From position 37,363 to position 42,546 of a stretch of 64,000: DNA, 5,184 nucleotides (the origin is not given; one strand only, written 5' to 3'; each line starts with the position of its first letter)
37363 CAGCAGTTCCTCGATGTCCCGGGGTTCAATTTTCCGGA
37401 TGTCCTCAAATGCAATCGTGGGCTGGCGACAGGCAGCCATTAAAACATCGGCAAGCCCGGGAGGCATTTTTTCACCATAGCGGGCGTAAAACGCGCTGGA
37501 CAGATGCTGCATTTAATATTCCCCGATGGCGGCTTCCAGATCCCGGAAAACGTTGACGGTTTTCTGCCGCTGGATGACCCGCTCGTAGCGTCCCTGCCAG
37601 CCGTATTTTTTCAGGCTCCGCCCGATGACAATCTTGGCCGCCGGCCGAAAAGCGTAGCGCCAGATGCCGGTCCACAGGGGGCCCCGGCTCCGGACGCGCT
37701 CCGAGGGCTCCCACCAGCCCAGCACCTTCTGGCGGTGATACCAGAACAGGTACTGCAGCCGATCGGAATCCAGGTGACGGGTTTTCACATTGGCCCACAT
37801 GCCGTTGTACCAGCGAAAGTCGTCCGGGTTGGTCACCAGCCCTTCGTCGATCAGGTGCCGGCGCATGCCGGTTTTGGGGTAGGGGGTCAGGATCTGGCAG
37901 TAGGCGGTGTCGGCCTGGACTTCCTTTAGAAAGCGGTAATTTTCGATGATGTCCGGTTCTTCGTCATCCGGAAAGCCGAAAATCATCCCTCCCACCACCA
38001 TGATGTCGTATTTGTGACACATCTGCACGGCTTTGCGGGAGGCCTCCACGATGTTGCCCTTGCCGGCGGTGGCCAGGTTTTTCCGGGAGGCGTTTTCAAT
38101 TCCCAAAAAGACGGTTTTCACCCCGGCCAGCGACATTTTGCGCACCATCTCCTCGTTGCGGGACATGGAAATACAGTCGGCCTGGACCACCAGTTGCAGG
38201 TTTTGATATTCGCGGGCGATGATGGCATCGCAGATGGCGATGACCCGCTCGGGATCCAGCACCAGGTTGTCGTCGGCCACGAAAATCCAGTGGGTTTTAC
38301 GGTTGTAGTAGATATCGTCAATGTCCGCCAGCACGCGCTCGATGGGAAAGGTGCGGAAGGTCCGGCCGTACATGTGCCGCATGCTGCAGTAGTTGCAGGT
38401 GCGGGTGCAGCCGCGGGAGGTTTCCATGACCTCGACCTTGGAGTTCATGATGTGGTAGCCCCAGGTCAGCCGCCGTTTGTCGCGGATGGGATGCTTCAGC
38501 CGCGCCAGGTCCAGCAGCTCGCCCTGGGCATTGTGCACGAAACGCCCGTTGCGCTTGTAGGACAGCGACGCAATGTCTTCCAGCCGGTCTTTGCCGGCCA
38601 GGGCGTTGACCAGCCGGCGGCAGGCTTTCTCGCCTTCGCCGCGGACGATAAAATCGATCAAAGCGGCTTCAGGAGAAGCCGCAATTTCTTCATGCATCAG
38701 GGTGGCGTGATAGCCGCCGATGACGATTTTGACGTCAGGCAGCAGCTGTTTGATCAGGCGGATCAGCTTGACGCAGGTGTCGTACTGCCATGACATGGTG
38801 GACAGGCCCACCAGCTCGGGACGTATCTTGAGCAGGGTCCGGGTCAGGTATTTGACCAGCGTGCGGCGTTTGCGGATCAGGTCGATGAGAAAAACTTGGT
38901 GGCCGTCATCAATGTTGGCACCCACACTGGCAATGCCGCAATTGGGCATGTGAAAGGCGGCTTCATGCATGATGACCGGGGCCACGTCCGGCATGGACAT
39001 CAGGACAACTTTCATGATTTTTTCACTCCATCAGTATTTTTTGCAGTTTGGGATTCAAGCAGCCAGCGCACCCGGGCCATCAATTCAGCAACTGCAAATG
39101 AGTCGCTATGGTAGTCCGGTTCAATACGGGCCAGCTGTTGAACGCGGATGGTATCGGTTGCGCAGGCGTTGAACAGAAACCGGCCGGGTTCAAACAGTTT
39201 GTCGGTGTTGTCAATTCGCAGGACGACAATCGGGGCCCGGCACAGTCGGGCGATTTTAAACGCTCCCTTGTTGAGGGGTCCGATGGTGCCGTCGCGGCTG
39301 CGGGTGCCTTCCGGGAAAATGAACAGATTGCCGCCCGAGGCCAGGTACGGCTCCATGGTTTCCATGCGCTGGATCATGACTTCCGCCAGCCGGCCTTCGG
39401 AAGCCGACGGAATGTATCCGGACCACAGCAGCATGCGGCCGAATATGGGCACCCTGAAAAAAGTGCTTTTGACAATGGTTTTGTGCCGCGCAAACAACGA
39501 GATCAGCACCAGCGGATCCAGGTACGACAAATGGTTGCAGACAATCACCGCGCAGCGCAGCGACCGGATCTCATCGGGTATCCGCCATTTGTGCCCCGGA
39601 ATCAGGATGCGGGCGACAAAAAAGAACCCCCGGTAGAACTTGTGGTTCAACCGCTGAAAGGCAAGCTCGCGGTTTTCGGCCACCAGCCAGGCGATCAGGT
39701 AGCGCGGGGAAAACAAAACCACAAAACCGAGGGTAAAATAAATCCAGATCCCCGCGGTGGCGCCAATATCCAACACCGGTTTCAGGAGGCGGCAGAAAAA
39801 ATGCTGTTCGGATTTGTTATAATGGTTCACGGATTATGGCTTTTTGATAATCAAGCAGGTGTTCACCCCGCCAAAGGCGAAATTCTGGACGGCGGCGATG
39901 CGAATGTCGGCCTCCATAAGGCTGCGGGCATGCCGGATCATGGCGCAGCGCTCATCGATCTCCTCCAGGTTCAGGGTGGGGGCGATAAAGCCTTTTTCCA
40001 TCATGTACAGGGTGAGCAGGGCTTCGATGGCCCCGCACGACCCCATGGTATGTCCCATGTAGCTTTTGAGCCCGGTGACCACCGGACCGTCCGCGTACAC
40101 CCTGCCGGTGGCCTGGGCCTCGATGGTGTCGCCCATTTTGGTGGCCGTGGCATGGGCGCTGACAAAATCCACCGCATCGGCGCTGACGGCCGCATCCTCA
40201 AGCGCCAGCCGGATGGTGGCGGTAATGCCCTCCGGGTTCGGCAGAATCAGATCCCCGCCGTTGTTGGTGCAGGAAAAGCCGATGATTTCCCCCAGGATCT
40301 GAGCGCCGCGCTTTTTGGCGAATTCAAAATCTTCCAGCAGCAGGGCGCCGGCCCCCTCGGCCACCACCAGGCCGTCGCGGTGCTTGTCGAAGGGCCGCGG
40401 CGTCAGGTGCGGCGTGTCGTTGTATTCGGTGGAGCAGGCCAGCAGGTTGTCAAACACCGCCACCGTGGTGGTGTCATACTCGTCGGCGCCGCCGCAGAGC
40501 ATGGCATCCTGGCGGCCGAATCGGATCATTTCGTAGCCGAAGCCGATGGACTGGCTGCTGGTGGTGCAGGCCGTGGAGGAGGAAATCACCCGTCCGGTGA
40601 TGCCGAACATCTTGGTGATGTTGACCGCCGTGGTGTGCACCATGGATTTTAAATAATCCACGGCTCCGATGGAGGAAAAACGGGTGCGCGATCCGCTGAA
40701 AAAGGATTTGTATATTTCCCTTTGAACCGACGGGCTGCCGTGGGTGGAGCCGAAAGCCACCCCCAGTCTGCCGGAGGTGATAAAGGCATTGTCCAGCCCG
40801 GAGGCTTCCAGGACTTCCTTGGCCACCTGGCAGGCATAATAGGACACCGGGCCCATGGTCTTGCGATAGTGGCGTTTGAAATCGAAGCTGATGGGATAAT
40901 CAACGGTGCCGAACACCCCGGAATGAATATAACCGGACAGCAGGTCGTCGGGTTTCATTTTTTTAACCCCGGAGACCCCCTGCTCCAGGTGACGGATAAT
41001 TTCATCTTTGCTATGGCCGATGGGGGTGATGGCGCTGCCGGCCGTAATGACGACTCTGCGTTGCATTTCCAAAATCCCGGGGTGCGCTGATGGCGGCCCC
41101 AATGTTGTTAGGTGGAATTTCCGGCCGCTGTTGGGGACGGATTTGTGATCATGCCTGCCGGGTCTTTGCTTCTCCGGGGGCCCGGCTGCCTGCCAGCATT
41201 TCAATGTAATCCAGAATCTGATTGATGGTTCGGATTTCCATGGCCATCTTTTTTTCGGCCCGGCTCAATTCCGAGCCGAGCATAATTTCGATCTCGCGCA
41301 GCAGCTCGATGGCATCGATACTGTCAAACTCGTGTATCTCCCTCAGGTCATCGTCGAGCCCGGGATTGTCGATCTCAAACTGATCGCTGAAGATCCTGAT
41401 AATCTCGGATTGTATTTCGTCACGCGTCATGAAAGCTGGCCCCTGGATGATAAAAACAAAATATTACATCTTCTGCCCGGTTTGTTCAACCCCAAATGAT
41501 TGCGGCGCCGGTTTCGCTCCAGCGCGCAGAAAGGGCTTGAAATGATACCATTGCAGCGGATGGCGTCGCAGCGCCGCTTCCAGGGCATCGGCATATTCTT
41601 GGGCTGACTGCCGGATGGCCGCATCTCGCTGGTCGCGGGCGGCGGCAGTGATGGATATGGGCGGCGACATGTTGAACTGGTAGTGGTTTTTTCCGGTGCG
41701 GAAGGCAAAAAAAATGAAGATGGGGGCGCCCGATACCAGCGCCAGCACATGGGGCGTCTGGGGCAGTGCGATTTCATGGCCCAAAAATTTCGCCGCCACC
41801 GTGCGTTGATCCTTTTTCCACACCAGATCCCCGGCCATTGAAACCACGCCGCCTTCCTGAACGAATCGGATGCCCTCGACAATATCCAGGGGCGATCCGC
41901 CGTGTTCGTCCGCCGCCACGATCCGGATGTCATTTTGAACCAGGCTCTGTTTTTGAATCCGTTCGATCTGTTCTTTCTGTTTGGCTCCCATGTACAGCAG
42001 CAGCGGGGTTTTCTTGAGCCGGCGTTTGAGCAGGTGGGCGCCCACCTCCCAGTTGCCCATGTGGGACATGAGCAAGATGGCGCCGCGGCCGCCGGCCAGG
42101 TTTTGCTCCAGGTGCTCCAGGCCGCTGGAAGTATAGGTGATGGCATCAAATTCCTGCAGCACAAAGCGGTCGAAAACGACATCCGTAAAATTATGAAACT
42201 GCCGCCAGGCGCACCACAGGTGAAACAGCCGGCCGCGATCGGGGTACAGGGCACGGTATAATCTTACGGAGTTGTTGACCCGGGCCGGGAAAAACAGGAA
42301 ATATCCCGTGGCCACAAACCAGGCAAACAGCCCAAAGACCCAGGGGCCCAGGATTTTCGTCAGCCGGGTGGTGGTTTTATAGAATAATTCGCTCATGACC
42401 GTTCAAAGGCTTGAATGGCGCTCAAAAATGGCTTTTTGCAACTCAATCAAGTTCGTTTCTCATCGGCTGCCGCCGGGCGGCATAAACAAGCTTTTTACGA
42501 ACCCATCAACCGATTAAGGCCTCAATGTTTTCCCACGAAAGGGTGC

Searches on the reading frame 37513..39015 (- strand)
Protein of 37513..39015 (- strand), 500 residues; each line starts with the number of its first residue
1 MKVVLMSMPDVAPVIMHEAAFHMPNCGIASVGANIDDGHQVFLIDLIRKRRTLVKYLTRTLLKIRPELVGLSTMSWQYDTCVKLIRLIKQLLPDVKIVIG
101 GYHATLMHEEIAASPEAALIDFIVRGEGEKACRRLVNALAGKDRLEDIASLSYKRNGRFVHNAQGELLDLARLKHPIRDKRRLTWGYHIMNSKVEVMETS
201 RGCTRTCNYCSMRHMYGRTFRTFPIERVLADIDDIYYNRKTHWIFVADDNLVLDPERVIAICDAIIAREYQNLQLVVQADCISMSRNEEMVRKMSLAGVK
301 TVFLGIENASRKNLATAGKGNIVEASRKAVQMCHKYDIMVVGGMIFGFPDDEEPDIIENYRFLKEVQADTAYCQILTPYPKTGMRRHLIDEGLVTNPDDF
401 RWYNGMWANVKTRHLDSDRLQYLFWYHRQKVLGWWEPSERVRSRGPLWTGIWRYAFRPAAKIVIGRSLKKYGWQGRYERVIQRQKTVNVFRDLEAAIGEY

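Call 7: search_protein_families(library=pfam, proteins=[window:37513-39015:-], max_evalue=0.01)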
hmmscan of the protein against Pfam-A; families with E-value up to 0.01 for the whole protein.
window:37513-39015:- (500 aa): 2 families
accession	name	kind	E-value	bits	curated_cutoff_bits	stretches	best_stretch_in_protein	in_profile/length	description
PF02310.24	B12-binding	-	8.6e-20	71.2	32.1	1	14-135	3-120/121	B12 binding domain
PF04055.27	Radical_SAM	-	5.8e-15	56.3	29.5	1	197-363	1-166/166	Radical SAM superfamily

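Call 22: search_protein_families(library=ncbifam, proteins=[window:37513-39015:-], max_evalue=0.001)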
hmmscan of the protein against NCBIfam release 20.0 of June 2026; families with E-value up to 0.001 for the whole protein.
window:37513-39015:- (500 aa): 28 families (the best 25 are shown)
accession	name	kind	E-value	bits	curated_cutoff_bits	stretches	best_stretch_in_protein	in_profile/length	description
TIGR02026.1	BchE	equivalog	4.7e-51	174.2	481.35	1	17-420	14-416/497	magnesium-protoporphyrin IX monomethyl ester anaerobic oxidative cyclase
TIGR04367.1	HpnR_B12_rSAM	equivalog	1.6e-33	116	650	1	26-406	23-388/490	hopanoid C-3 methylase HpnR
TIGR03471.1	HpnJ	equivalog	1e-31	110.3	577.6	1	68-399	71-398/472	hopanoid biosynthesis associated radical SAM protein HpnJ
NF050148.1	rSAM_ApyD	equivalog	1.5e-31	109.5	750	1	24-385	24-390/645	RiPP biosynthesis radical SAM protein ApyD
TIGR04072.2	rSAM_ladder_B12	equivalog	1.6e-29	102.8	360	1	27-398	20-382/443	lipid biosynthesis B12-binding/radical SAM protein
TIGR03975.1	rSAM_ocin_1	subfamily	1.6e-27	96.3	281.85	1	52-362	115-426/606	RiPP maturation radical SAM C-methyltransferase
TIGR04479.1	bcpD_PhpK_rSAM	subfamily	2.9e-27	95.2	600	1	56-371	101-414/504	PhpK family radical SAM P-methyltransferase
TIGR04014.1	B12_SAM_MJ_0865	equivalog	8.2e-26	90.8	360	1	118-389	88-359/434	methyl-coenzyme M reductase glutamine C-methyltransferase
NF033712.0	B12_rSAM_KedN5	subfamily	4.8e-25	87.8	700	1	51-425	48-429/624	KedN5 family methylcobalamin-dependent radical SAM C-methyltransferase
TIGR04013.1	B12_SAM_MJ_1487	hypoth_equivalog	3.7e-24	85.3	251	2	57-245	34-202/382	TIGR04013 family B12-binding domain/radical SAM domain-containing protein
NF038361.1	rSAM_Sden_1168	equivalog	2.2e-18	66.1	575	1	79-395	155-480/560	Sden_1168 family B12-binding radical SAM P-methyltransferase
NF040546.1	rSAM_CUAEP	equivalog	2e-17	63.1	500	1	81-345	64-320/468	CUAEP/CCAEP-tail radical SAM (seleno)protein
NF040542.1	rSAM_RCCLKC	equivalog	2.9e-17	63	450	1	79-367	63-351/423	arsinothricin biosynthesis radical SAM protein ArsL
NF033070.1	rSAM_AprD4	equivalog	2.8e-16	59.4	500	1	169-404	169-407/456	AprD4 family radical SAM diol-dehydratase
TIGR04385.1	B12_rSAM_cofa1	equivalog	6.3e-16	58.6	450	1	57-364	53-362/438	B12 lower ligand biosynthesis radical SAM protein BzaD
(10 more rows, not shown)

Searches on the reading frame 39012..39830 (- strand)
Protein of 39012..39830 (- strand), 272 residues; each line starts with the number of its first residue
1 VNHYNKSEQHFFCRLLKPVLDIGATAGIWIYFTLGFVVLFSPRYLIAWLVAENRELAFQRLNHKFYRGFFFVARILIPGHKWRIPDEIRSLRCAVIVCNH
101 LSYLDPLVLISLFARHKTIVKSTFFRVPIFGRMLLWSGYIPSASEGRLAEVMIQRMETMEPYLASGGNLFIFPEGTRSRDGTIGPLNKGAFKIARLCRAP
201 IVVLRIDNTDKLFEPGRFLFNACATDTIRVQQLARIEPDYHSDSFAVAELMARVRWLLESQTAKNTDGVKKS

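Call 7: search_protein_families(library=pfam, proteins=[window:39012-39830:-], max_evalue=0.01)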
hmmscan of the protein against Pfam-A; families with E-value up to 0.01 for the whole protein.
window:39012-39830:- (272 aa): 1 family
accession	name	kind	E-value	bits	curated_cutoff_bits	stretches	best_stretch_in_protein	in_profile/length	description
PF01553.26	Acyltransferase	-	2.3e-20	73.2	23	1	86-204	8-129/132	Acyltransferase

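Call 23: search_protein_families(library=ncbifam, proteins=[window:39012-39830:-], max_evalue=0.001)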
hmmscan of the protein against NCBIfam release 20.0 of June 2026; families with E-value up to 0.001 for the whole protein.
window:39012-39830:- (272 aa): 5 families
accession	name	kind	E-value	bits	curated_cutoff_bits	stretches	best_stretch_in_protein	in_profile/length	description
TIGR00530.1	AGP_acyltrn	subfamily_domain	4.6e-19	68.5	102.95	1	88-203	12-126/130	1-acylglycerol-3-phosphate O-acyltransferase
NF006386.0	PRK08633.1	equivalog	4.8e-10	37.8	1221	1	92-206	441-551/1147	acyl-[ACP]--phospholipid O-acyltransferase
NF011593.0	PRK15018.1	equivalog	1.5e-07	31.4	501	1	82-264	55-231/245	1-acylglycerol-3-phosphate O-acyltransferase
NF052553.1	LyOrLpactfOlsABRUA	equivalog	1.5e-05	24.3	300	1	74-182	47-152/263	lyso-ornithine lipid O-acyltransferase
NF005291.0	PRK06814.1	equivalog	1.8e-05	22.9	1349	1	93-210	455-567/1140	acyl-[ACP]--phospholipid O-acyltransferase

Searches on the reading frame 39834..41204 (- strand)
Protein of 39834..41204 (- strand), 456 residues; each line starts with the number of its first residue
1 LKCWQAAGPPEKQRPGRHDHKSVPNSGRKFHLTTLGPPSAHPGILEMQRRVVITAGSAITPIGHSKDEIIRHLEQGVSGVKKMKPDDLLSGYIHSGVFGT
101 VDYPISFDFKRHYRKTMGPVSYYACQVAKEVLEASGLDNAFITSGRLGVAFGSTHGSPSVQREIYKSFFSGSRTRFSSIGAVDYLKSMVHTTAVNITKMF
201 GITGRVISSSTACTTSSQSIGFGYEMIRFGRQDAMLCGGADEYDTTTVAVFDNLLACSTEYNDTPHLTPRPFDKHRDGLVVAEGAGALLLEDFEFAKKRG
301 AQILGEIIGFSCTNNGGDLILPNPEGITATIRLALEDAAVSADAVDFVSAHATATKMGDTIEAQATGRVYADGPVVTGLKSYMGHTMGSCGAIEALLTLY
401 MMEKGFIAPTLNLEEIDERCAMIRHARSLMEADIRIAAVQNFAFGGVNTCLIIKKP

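Call 7: search_protein_families(library=pfam, proteins=[window:39834-41204:-], max_evalue=0.01)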
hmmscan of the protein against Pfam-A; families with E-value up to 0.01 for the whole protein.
window:39834-41204:- (456 aa): 2 families
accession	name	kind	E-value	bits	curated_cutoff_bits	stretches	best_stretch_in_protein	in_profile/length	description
PF00109.32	ketoacyl-synt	-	5.9e-30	105.1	20.8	1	49-292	2-248/252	Beta-ketoacyl synthase, N-terminal domain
PF02801.28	Ketoacyl-synt_C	-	2.5e-24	86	20.8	1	305-414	2-119/119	Beta-ketoacyl synthase, C-terminal domain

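Call 23: search_protein_families(library=ncbifam, proteins=[window:39834-41204:-], max_evalue=0.001)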
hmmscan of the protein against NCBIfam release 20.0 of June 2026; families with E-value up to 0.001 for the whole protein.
window:39834-41204:- (456 aa): 23 families
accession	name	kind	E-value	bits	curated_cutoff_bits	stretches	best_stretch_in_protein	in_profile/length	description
NF006587.0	PRK09116.1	equivalog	8.1e-120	400.3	470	1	49-455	2-406/408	beta-ketoacyl-ACP synthase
TIGR03150.1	fabF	equivalog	4e-84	282.6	493.75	1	49-454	1-407/407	beta-ketoacyl-ACP synthase II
NF005589.0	PRK07314.1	subfamily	3e-83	279.9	387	1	47-455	2-411/413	beta-ketoacyl-ACP synthase II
NF005935.0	PRK07967.1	equivalog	9.2e-81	271.7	630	1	49-455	2-403/406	beta-ketoacyl-ACP synthase I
NF004970.0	PRK06333.1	subfamily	7.1e-69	232.7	525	1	47-455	2-421/424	beta-ketoacyl-ACP synthase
NF006274.0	PRK08439.1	equivalog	7.1e-59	199.6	621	1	49-455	2-405/406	beta-ketoacyl-ACP synthase II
NF005916.1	PRK07910.1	equivalog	2e-57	195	560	1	50-453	13-415/418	KasA/KasB family beta-ketoacyl-ACP synthase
NF006434.0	PRK08722.1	equivalog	1.4e-56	192.2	759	1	48-455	3-413/414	beta-ketoacyl-ACP synthase II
NF005076.0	PRK06501.1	equivalog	1.1e-54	185.9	629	1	51-454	13-421/425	beta-ketoacyl-ACP synthase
NF006618.0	PRK09185.1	subfamily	7.5e-50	170.1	407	1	49-454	3-391/394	beta-ketoacyl-ACP synthase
NF005490.0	PRK07103.1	equivalog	1.3e-49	169.4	445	1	48-455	3-412/414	polyketide beta-ketoacyl:acyl carrier protein synthase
NF058662.1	cispenta_AmcF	equivalog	1.1e-48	166.2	325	1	187-454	103-368/369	cispentacin biosynthesis acyltransferase subunit AmcF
NF004618.0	PRK05952.1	equivalog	2e-47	161.9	455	1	121-455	58-382/384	beta-ketoacyl-ACP synthase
NF045894.1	PKS_plus_SDR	equivalog_domain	2.7e-29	101.5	1740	1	126-455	96-426/1515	type I polyketide synthase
NF040607.1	mycolic_Pks13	equivalog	2.6e-25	88.1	2100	1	195-454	253-524/1680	polyketide synthase Pks13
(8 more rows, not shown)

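Call 73: search_solved_structures(query=window:39834-41204:-, max_evalue=1e-45)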
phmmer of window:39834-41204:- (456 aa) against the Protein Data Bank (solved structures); distinct sequences matched with E-value up to 1e-45: 46.
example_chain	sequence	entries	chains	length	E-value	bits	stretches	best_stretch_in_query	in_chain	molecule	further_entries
4ewg_A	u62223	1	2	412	8.8e-99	334.6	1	48-455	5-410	Beta-ketoacyl synthase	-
7f27_A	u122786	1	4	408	2.9e-92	313.1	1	49-455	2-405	3-oxoacyl-(Acyl-carrier-protein) synthase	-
1dd8_A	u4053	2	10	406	8.4e-66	225.9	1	49-455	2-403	BETA-KETOACYL [ACYL CARRIER PROTEIN] SYNTHASE I | KETOACYL SYNTHASE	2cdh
9mlw_A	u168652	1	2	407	1.9e-65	224.7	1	48-455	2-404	3-oxoacyl-[acyl-carrier-protein] synthase 1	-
5kof_B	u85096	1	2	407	2.3e-65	224.5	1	49-455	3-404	3-oxoacyl-[acyl-carrier-protein] synthase 1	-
7sz9_A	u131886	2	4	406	2.3e-65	224.4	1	48-455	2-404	3-oxoacyl-[acyl-carrier-protein] synthase 1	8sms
7sqi_A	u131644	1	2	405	2.8e-65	224.2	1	49-455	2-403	Beta-ketoacyl-ACP synthase I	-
1fj4_A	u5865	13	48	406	2.8e-65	224.2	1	49-455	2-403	BETA-KETOACYL-[ACYL CARRIER PROTEIN] SYNTHASE I | BETA-KETOACYL ACYL CARRIER PROTEIN SYNTHASE I | 3-oxoacyl-[acyl-carrier-protein] synthase I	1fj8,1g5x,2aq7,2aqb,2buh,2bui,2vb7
2byw_A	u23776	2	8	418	4.1e-65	223.6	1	48-455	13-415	3-OXOACYL-[ACYL-CARRIER-PROTEIN] SYNTHASE I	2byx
3lrf_A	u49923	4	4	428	5.4e-65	223.2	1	30-454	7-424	Beta-ketoacyl synthase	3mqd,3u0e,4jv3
1h4f_A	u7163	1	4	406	7.1e-65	222.8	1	49-455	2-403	3-OXOACYL-[ACYL-CARRIER-PROTEIN] SYNTHASE I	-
1ek4_A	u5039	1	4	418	1.4e-64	221.9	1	48-455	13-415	BETA-KETOACYL [ACYL CARRIER PROTEIN] SYNTHASE I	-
2byz_A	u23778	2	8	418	2e-64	221.4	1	48-455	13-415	3-OXOACYL-[ACYL-CARRIER-PROTEIN] SYNTHASE I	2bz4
2byy_A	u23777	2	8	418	2.1e-64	221.3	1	48-455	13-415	3-OXOACYL-[ACYL-CARRIER-PROTEIN] SYNTHASE I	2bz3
1f91_A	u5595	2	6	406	2.2e-64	221.2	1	49-455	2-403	BETA-KETOACYL-[ACYL-CARRIER-PROTEIN] SYNTHASE I | FATTY ACID SYNTHASE, KS DOMAIN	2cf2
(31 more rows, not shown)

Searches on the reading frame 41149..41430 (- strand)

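Call 7: search_protein_families(library=pfam, proteins=[window:41149-41430:-], max_evalue=0.01)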
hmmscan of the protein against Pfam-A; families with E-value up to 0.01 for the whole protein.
window:41149-41430:- (93 aa): 1 family
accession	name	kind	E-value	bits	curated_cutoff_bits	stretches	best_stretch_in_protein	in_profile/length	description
PF00550.31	PP-binding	-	2.2e-07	31.5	20.8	1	9-76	2-67/67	Phosphopantetheine attachment site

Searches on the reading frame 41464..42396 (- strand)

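Call 8: search_protein_families(library=pfam, proteins=[window:41464-42396:-], max_evalue=0.01)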
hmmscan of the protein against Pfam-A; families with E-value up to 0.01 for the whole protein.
window:41464-42396:- (310 aa): 1 family
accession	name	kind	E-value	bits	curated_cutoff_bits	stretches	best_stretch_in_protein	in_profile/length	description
PF03279.18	Lip_A_acyltrans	-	6e-20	72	22.3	1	90-288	107-291/295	Bacterial lipid A biosynthesis acyltransferase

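Call 23: search_protein_families(library=ncbifam, proteins=[window:41464-42396:-], max_evalue=0.001)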
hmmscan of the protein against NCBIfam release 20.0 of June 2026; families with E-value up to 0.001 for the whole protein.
window:41464-42396:- (310 aa): 9 families
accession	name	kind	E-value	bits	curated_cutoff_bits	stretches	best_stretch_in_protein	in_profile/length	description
NF005919.0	PRK07920.1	equivalog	3.4e-18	65.7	209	1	86-295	101-298/311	phosphatidylinositol mannoside acyltransferase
NF006270.0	PRK08419.1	equivalog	6.4e-13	48.7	248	1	91-286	100-284/298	lipid A biosynthesis lauroyl acyltransferase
NF004190.0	PRK05645.1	equivalog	2.3e-10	40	377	1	91-282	99-276/295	lysophospholipid acyltransferase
NF006487.0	PRK08905.1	equivalog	9.9e-09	34.6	281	1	84-283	82-266/290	lysophospholipid acyltransferase family protein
NF005120.0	PRK06553.1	equivalog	1.7e-08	34.1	273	1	86-285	114-301/308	lipid A biosynthesis lauroyl acyltransferase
TIGR02207.1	lipid_A_htrB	subfamily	1.7e-07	30.9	297.8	1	89-283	105-284/303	LpxL/LpxP family Kdo(2)-lipid IV(A) lauroyl/palmitoleoyl acyltransferase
NF006437.0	PRK08733.1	equivalog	4.1e-07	29.4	540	1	91-282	113-286/306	LpxL/LpxP family Kdo(2)-lipid IV(A) lauroyl/palmitoleoyl acyltransferase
NF006438.0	PRK08734.1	equivalog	4.4e-05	22.7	363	1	91-283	100-278/305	lauroyl acyltransferase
NF005340.0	PRK06860.1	subfamily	8.9e-05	21.8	398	1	89-261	111-273/309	lipid A biosynthesis lauroyl acyltransferase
